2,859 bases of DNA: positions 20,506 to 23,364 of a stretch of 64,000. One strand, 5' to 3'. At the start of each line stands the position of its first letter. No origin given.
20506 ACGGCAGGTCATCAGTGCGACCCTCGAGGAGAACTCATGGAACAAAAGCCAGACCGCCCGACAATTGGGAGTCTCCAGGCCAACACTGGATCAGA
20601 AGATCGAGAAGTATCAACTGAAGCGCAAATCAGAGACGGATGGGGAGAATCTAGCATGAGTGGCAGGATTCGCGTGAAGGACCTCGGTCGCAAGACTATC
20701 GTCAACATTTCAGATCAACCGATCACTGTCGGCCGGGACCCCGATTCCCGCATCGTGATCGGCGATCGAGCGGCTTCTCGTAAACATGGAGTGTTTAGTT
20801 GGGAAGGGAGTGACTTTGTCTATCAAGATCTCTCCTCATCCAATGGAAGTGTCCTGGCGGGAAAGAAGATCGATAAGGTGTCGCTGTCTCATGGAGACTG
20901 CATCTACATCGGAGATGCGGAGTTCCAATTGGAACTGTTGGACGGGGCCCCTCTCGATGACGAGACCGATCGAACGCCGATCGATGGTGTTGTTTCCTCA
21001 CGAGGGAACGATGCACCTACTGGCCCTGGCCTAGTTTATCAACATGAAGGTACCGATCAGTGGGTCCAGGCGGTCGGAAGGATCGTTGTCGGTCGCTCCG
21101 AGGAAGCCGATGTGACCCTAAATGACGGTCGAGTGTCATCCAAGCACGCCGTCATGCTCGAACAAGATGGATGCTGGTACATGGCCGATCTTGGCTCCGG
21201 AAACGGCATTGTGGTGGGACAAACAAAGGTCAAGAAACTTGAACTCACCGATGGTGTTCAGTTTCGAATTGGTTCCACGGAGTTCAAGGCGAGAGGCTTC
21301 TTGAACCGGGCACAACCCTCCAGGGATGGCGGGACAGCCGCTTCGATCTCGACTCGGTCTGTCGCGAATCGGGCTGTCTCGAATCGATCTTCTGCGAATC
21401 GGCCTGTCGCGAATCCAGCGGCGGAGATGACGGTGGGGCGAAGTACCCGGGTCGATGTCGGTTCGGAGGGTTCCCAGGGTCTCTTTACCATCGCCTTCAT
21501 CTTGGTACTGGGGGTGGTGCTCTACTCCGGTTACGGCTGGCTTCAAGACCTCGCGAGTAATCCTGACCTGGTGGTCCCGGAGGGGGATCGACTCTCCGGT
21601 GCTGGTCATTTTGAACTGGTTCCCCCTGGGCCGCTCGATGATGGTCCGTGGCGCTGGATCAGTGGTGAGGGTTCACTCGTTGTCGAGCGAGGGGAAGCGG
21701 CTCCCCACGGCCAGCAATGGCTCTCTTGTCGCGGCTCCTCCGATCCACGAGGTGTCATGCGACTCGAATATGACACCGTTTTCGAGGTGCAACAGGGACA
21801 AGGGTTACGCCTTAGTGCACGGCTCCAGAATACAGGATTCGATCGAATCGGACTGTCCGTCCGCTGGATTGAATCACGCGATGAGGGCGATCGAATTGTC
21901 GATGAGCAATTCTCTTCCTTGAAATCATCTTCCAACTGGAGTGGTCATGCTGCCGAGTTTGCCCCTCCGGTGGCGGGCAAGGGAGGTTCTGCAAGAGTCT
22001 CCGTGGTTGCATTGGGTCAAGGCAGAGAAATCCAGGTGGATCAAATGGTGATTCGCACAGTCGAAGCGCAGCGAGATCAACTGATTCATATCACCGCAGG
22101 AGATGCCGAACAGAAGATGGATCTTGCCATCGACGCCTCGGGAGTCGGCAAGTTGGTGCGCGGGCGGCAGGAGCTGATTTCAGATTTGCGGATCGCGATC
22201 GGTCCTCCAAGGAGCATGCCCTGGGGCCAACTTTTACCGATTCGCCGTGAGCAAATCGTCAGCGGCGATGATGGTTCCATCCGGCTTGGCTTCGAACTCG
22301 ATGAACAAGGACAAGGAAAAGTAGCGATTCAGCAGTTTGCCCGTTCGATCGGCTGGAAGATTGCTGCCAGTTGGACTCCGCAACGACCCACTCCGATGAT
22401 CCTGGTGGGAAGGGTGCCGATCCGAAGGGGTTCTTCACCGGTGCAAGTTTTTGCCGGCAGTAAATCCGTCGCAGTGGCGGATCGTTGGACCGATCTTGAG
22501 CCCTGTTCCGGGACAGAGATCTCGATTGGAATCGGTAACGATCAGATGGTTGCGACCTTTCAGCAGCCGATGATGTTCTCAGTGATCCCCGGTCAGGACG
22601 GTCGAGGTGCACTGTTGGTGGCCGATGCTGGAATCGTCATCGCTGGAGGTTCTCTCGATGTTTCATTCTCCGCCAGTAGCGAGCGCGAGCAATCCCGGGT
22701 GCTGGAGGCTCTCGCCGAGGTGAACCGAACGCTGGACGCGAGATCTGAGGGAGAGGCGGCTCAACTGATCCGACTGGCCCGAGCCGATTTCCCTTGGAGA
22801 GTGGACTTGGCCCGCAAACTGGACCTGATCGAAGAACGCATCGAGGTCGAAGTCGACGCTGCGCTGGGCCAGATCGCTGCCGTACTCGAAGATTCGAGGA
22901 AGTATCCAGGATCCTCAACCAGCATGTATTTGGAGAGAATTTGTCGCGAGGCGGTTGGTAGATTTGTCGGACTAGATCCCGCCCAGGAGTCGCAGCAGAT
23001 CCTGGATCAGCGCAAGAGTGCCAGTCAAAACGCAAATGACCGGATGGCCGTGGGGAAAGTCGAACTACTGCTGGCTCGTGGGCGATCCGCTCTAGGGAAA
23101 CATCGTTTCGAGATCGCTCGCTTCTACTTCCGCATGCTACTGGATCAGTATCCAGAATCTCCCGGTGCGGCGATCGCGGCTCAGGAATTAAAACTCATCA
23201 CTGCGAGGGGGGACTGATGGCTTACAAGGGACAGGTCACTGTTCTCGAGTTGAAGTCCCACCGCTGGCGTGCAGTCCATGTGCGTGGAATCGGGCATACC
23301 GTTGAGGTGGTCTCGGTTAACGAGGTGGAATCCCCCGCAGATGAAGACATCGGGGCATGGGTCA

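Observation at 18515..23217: FHA-GAF-AAA+-HTH sigma54 activator translationally coupled (ATGA) to a dual-FHA bitopic membrane protein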

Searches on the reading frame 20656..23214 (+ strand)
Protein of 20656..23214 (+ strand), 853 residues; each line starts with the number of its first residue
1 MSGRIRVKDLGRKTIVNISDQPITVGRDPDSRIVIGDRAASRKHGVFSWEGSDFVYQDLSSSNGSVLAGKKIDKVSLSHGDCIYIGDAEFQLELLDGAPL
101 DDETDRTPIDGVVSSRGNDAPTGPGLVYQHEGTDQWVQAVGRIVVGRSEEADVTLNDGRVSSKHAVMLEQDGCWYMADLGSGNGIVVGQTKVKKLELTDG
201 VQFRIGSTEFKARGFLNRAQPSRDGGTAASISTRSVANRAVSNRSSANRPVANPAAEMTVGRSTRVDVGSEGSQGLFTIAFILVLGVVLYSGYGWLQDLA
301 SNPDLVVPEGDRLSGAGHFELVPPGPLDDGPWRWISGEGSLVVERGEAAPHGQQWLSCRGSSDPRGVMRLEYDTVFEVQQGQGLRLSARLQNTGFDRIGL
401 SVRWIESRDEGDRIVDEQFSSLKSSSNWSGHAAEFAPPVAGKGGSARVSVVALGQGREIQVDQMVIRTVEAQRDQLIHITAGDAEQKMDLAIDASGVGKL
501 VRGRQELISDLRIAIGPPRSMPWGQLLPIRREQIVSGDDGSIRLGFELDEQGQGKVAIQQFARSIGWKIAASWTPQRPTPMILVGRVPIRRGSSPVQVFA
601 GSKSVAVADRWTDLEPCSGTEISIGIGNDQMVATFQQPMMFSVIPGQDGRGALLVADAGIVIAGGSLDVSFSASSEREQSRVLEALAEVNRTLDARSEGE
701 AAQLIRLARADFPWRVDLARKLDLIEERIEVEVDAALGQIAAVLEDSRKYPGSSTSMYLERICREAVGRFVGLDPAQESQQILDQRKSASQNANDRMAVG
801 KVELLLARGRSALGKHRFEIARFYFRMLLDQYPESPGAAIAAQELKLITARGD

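Call 8: search_protein_families(library=pfam, proteins=[window:20656-23214:+], max_evalue=0.01)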
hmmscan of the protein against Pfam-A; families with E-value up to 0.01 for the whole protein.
window:20656-23214:+ (853 aa): 3 families
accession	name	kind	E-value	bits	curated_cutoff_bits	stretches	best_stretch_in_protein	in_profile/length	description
PF00498.31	FHA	-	6.3e-29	100.6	20.7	2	23-86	1-67/67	FHA domain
PF16697.10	Yop-YscD_cpl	-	3.5e-24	85.3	33.2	2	141-211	17-89/94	Inner membrane component of T3SS, cytoplasmic domain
PF24352.1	DUF7512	-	0.00047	20.1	27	1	270-301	8-39/46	Family of unknown function (DUF7512)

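Call 11: search_protein_families(library=ncbifam, proteins=[window:20656-23214:+], max_evalue=0.01)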
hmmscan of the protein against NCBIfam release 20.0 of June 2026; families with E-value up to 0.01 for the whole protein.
window:20656-23214:+ (853 aa): 6 families
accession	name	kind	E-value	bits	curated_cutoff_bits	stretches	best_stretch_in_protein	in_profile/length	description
NF049868.1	FhaB_Rv0019c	equivalog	5.7e-30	104.4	125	2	141-210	86-156/158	FHA domain-containing protein FhaB/FipA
NF041660.2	oxygluDhInhib_OdhI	equivalog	5.4e-17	61.9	200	2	21-87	56-122/130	oxoglutarate dehydrogenase inhibitor Odhl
TIGR03354.1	VI_FHA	hypoth_equivalog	5e-16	59.5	120.25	2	16-104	19-114/420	type VI secretion system-associated FHA domain protein TagH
NF052573.1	HisKinEspAMyxo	equivalog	1.7e-14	52.8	1400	2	140-214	45-123/755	serine histidine kinase EspA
NF033760.1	gliding_GltG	equivalog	1.9e-12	46.6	650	2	143-252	26-134/650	adventurous gliding motility protein GltG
NF052403.1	ESX1TransRegEspM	equivalog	1.3e-10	40.7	550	1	126-212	13-100/367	ESX-1 type VII secretion system transcriptional regulator EspM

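Call 16: find_homologous_proteins(query=window:20656-23214:+)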
Query window:20656-23214:+ (853 aa): 18 proteins with E <= 0.001 among 8000 candidates.
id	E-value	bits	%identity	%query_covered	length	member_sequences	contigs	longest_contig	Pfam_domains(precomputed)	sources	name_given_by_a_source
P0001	0.0e+0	1887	100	100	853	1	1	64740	PF00498.32,PF16697.11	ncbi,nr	ncbi:MAG: FHA domain-containing protein [Planctomycetota bacterium]|nr:FHA domain-containing protein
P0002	0.0e+0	1386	73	100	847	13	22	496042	PF00498.32,PF16697.11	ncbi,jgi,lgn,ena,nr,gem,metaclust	ncbi:MAG: FHA domain-containing protein [Planctomycetes bacterium]|jgi:pSer/pThr/pTyr-binding forkhe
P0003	0.0e+0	1381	73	100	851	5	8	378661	PF00498.32,PF16697.11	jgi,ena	jgi:pSer/pThr/pTyr-binding forkhead associated (FHA) protein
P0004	0.0e+0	1380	73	100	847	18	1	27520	PF00498.32,PF16697.11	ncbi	-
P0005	0.0e+0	1356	72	100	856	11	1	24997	PF00498.32,PF16697.11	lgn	-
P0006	0.0e+0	1355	72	100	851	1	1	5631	PF00498.32,PF16697.11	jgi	-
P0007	0.0e+0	1350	72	100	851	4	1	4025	PF00498.32,PF16697.11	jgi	jgi:pSer/pThr/pTyr-binding forkhead associated (FHA) protein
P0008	0.0e+0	1078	59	100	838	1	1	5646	PF00498.32,PF16697.11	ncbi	-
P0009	0.0e+0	1047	57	100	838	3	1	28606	PF00498.32,PF16697.11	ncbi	-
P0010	0.0e+0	1035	57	100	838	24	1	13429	PF00498.32,PF16697.11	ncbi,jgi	-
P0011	1.3e-258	879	50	100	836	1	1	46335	PF00498.32,PF16697.11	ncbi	-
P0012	4.4e-258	877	51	100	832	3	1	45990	PF00498.32,PF16697.11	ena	-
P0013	2.7e-254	865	49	100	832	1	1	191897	PF00498.32,PF16697.11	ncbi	-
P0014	3.7e-252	858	49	100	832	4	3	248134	PF00498.32,PF16697.11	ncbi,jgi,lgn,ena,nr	ncbi:MAG TPA: FHA domain-containing protein [Planctomycetes bacterium]|nr:FHA domain-containing prot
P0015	3.2e-251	854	49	100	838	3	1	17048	PF00498.32,PF16697.11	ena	-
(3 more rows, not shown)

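Call 17: find_encoding_contigs(protein=P0002, flank=10000, max_places=3)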
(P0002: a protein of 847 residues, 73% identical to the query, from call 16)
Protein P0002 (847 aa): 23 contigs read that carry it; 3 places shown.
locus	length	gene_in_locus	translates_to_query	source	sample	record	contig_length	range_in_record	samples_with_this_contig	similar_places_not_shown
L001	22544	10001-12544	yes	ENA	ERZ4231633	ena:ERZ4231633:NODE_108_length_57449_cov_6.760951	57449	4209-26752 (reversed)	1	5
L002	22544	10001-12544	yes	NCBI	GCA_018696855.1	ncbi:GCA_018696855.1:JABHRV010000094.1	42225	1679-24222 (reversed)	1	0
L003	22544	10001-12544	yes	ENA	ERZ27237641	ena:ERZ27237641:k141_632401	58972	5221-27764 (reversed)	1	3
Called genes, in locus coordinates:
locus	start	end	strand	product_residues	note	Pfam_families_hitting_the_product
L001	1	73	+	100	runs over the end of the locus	-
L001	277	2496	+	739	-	-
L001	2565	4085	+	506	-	PF07969:Amidohydro_3, PF01979:Amidohydro_1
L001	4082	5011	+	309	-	PF01244:Peptidase_M19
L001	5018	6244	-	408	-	-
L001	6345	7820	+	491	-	PF02113:Peptidase_S13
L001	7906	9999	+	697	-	PF00498:FHA, PF16697:Yop-YscD_cpl, PF13185:GAF_2, PF13492:GAF_3, PF01590:GAF, PF00158:Sigma54_activat, PF14532:Sigma54_activ_2, PF25601:AAA_lid_14, +2 more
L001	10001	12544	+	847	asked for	PF00498:FHA, PF16697:Yop-YscD_cpl, PF00498:FHA, PF16697:Yop-YscD_cpl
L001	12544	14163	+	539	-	-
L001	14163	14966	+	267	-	-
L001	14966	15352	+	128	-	-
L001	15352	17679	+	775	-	PF07719:TPR_2 (faint), PF13428:TPR_14 (faint), PF14559:TPR_19 (faint), PF13432:TPR_16 (faint)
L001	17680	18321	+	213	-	PF07963:N_methyl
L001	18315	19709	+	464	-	-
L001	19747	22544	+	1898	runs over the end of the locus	-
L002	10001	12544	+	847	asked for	PF00498:FHA, PF16697:Yop-YscD_cpl, PF00498:FHA, PF16697:Yop-YscD_cpl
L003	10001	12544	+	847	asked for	PF00498:FHA, PF16697:Yop-YscD_cpl, PF00498:FHA, PF16697:Yop-YscD_cpl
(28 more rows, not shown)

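Call 18: find_encoding_contigs(protein=P0014, flank=10000, max_places=2)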
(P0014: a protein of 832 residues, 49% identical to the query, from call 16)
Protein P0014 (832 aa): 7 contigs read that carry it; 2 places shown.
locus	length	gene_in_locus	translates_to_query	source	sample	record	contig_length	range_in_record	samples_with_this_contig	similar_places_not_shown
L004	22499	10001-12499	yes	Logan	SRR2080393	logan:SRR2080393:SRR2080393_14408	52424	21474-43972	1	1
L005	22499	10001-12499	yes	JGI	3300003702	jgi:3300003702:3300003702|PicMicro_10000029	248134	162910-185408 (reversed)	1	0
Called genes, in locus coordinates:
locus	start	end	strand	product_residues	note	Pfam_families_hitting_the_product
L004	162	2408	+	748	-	PF01138:RNase_PH, PF03725:RNase_PH_C, PF03726:PNPase, PF01138:RNase_PH, PF03725:RNase_PH_C (weak), PF00013:KH_1, PF00575:S1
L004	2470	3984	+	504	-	PF07969:Amidohydro_3, PF01979:Amidohydro_1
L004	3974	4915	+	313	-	PF01244:Peptidase_M19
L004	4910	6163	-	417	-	-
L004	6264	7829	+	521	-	PF02113:Peptidase_S13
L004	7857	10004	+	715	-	PF00498:FHA, PF16697:Yop-YscD_cpl, PF01590:GAF, PF13185:GAF_2, PF13492:GAF_3, PF00158:Sigma54_activat, PF14532:Sigma54_activ_2, PF25601:AAA_lid_14, +3 more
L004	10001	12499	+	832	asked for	PF00498:FHA, PF16697:Yop-YscD_cpl, PF00498:FHA, PF16697:Yop-YscD_cpl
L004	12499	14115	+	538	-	-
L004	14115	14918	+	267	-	-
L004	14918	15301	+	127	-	-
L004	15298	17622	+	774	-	PF07719:TPR_2 (faint), PF13414:TPR_11 (faint), PF13428:TPR_14 (faint), PF13431:TPR_17 (faint), PF13432:TPR_16 (weak), PF14559:TPR_19 (weak)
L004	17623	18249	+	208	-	PF07963:N_methyl, PF08334:T2SSG (faint)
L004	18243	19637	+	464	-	-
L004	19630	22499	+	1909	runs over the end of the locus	-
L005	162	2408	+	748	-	PF01138:RNase_PH, PF03725:RNase_PH_C, PF03726:PNPase, PF01138:RNase_PH, PF03725:RNase_PH_C (weak), PF00013:KH_1, PF00575:S1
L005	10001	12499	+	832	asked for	PF00498:FHA, PF16697:Yop-YscD_cpl, PF00498:FHA, PF16697:Yop-YscD_cpl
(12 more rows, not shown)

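Call 42: predict_structure(alignment_id=A1)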
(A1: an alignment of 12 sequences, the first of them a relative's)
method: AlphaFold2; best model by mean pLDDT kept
length: 853 residues; sequences in the alignment: 12
mean_pLDDT: 62.1   pTM: 0.28
mean pLDDT of the five models: 62.1, 60.9, 59.8, 59.1, 57.8
residues with pLDDT >= 90: 101; 70-90: 351; 50-70: 71; < 50: 330
segments of 3 or more residues with pLDDT < 50: 97-117, 218-277, 289-329, 472-677
pLDDT, mean of each block of 10 residues (from residue 1): 77 75 83 77 88 87 80 88 88 62 27 40 83 82 83 81 86 84 77 86 90 69 26 24 26 25 28 45 52 38 31 24 39 74 65 72 82 81 76 84 79 78 72 71 80 84 72 44 42 43 39 26 25 29 29 31 25 25 24 27 29 43 37 40 42 38 28 41 82 90 88 70 91 92 85 79 91 91 85 75 86 84 90 84 86 60
secondary structure, 60 per line:
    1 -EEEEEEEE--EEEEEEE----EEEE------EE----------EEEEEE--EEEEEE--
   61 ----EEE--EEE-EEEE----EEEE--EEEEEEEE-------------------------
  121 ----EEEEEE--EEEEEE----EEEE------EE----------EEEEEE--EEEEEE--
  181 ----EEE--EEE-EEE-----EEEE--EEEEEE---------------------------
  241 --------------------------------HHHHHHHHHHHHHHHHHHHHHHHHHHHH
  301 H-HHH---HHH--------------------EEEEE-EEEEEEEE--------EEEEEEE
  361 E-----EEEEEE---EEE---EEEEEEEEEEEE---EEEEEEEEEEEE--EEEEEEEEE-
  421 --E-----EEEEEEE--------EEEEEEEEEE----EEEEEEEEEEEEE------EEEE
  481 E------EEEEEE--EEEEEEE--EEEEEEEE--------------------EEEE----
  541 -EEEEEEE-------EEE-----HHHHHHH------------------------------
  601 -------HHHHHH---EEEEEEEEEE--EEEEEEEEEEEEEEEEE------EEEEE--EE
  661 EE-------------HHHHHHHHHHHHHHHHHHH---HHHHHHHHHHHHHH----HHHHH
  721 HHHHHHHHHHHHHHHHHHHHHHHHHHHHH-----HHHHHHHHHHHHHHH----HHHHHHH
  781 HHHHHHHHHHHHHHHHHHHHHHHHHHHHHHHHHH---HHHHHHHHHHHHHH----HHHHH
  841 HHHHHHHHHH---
elements in order (helices of 4 or more, strands of 3 or more residues): E2-9 E12-18 E23-26 E45-50 E53-58 E65-67 E70-72 E74-77 E82-85 E88-95 E125-130 E133-138 E143-146 E165-170 E173-178 E185-187 E190-192 E194-196 E202-205 E208-213 H273-301 E332-336 E338-345 E354-361 E367-372 E376-378 E382-393 E397-408 E411-419 E429-435 E444-453 E458-470 E477-481 E488-493 E496-502 E505-512 E533-536 E542-548 E556-558 H564-570 H608-613 E617-626 E629-645 E652-656 E659-662 H676-694 H698-711 H716-749 H755-769 H774-814 H818-831 H836-850

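Call 44: find_homologous_proteins(query=A2, max_evalue=1e-10)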
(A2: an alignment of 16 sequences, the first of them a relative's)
Query A2 (16 sequences) (853 aa, profile of the alignment): 33 proteins with E <= 1e-10 among 8000 candidates.
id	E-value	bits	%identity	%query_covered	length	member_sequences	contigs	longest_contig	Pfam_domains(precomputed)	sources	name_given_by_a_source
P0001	2.0e-287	974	100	100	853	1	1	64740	PF00498.32,PF16697.11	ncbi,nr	ncbi:MAG: FHA domain-containing protein [Planctomycetota bacterium]|nr:FHA domain-containing protein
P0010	4.1e-287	973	57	100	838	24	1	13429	PF00498.32,PF16697.11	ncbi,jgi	-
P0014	1.8e-283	961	49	100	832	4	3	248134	PF00498.32,PF16697.11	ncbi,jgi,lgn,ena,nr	ncbi:MAG TPA: FHA domain-containing protein [Planctomycetes bacterium]|nr:FHA domain-containing prot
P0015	6.2e-282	956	49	100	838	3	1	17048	PF00498.32,PF16697.11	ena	-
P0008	6.6e-280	949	59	100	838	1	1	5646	PF00498.32,PF16697.11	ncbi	-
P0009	7.9e-276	936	57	100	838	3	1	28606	PF00498.32,PF16697.11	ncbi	-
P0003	2.2e-272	924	73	100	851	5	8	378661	PF00498.32,PF16697.11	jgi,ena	jgi:pSer/pThr/pTyr-binding forkhead associated (FHA) protein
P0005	2.0e-271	921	72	100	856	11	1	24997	PF00498.32,PF16697.11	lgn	-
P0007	1.0e-270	919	72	100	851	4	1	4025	PF00498.32,PF16697.11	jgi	jgi:pSer/pThr/pTyr-binding forkhead associated (FHA) protein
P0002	2.7e-270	917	73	100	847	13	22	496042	PF00498.32,PF16697.11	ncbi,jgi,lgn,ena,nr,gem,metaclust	ncbi:MAG: FHA domain-containing protein [Planctomycetes bacterium]|jgi:pSer/pThr/pTyr-binding forkhe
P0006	1.2e-269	915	72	100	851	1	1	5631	PF00498.32,PF16697.11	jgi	-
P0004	9.3e-269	912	73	100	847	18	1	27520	PF00498.32,PF16697.11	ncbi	-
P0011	3.2e-261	887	50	100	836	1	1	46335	PF00498.32,PF16697.11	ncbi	-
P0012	8.3e-243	827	51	100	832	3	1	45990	PF00498.32,PF16697.11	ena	-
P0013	1.2e-241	823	49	100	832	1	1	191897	PF00498.32,PF16697.11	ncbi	-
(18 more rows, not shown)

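Call 51: find_related_loci(query=A1, collection=genome_contigs, flank=10000)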
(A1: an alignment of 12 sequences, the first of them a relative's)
Query A1 (853 aa) in genome_contigs; peptide patterns used: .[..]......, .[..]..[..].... (x = any residue, [..] = any of these).
94 stretches matched a pattern; 55 encode a relative of the query (tblastn E <= 1e-3); 54 distinct loci.
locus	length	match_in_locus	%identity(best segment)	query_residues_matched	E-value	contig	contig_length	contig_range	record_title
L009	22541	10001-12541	73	1-853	0e+0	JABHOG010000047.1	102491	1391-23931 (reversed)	MAG: Planctomycetota bacterium isolate SI037S4_bin26 k141_456265, whole genome shotgun sequence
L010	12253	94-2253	74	23-853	0e+0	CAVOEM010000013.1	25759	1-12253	MAG: Planctomycetes bacterium UBA1146 isolate CBN3_331.54 genome assembly, contig: Ga0302139_10000212, whole genome shot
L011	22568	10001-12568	72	1-853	0e+0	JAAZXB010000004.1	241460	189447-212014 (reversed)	MAG: Planctomycetota bacterium isolate bin110s NODE_4_length_241460_cov_16.087322, whole genome shotgun sequence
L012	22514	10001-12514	58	1-853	0e+0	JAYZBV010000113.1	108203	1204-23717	MAG: Planctomycetota bacterium isolate XB_MAG1214 DB_MAG1214_0113, whole genome shotgun sequence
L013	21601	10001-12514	57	1-853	0e+0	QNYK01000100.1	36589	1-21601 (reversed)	MAG: Bacillota bacterium isolate MAG 7 Ga0232646_1000196, whole genome shotgun sequence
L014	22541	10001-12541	73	1-853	0e+0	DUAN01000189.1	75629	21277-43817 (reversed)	MAG TPA_asm: Planctomycetota bacterium isolate UWMA-0276 NODE_554_length_75629_cov_0.655475, whole genome shotgun sequen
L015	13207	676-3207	49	1-852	0e+0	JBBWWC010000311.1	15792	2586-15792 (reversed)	MAG: Planctomycetota bacterium isolate OC6_150m_MAG_282 OC6_150m_contig_2939468, whole genome shotgun sequence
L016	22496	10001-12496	49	1-853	0e+0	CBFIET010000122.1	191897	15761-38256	MAG: Planctomycetota bacterium isolate Co_bin_687_orig genome assembly, contig: Co_bin_687_orig_Co_c_000002637366, whole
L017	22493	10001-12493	49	1-852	0e+0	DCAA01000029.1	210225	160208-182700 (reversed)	MAG TPA_asm: Planctomycetes bacterium UBA1146 UBA1146_contig_2859, whole genome shotgun sequence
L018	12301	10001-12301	50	1-782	0e+0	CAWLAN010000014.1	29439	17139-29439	MAG: Planctomycetes bacterium UBA1146 isolate CB6_Bottom.63 genome assembly, contig: Ga0310122_10000350, whole genome sh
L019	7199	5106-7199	51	1-712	0e+0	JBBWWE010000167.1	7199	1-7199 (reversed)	MAG: Planctomycetota bacterium isolate OC6_2000m_MAG_215 OC6_2000m_contig_4625700, whole genome shotgun sequence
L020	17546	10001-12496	51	1-853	0e+0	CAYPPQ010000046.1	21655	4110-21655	MAG TPA_asm: uncultured Planctomycetia bacterium isolate binchicken_co147_300 genome assembly, contig: NODE_8091_length_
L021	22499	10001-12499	46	1-853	0e+0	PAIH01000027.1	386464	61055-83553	MAG: Planctomycetota bacterium isolate NAT2 98251, whole genome shotgun sequence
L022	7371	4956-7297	82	1-210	1e-49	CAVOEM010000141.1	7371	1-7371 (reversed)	MAG: Planctomycetes bacterium UBA1146 isolate CBN3_331.54 genome assembly, contig: Ga0302139_10003800, whole genome shot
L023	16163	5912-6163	35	23-110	1e-10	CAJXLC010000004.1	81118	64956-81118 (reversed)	MAG TPA_asm: uncultured proteobacterium isolate SRR4023291_bin.12_MetaBAT_v2.12.1_MAG genome assembly, contig: NODE_20_l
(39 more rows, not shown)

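Call 84: search_protein_families(library=padloc, proteins=[window:20656-23214:+], max_evalue=0.001)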
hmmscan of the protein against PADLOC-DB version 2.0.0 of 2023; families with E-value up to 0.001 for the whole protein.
window:20656-23214:+ (853 aa): 0 families
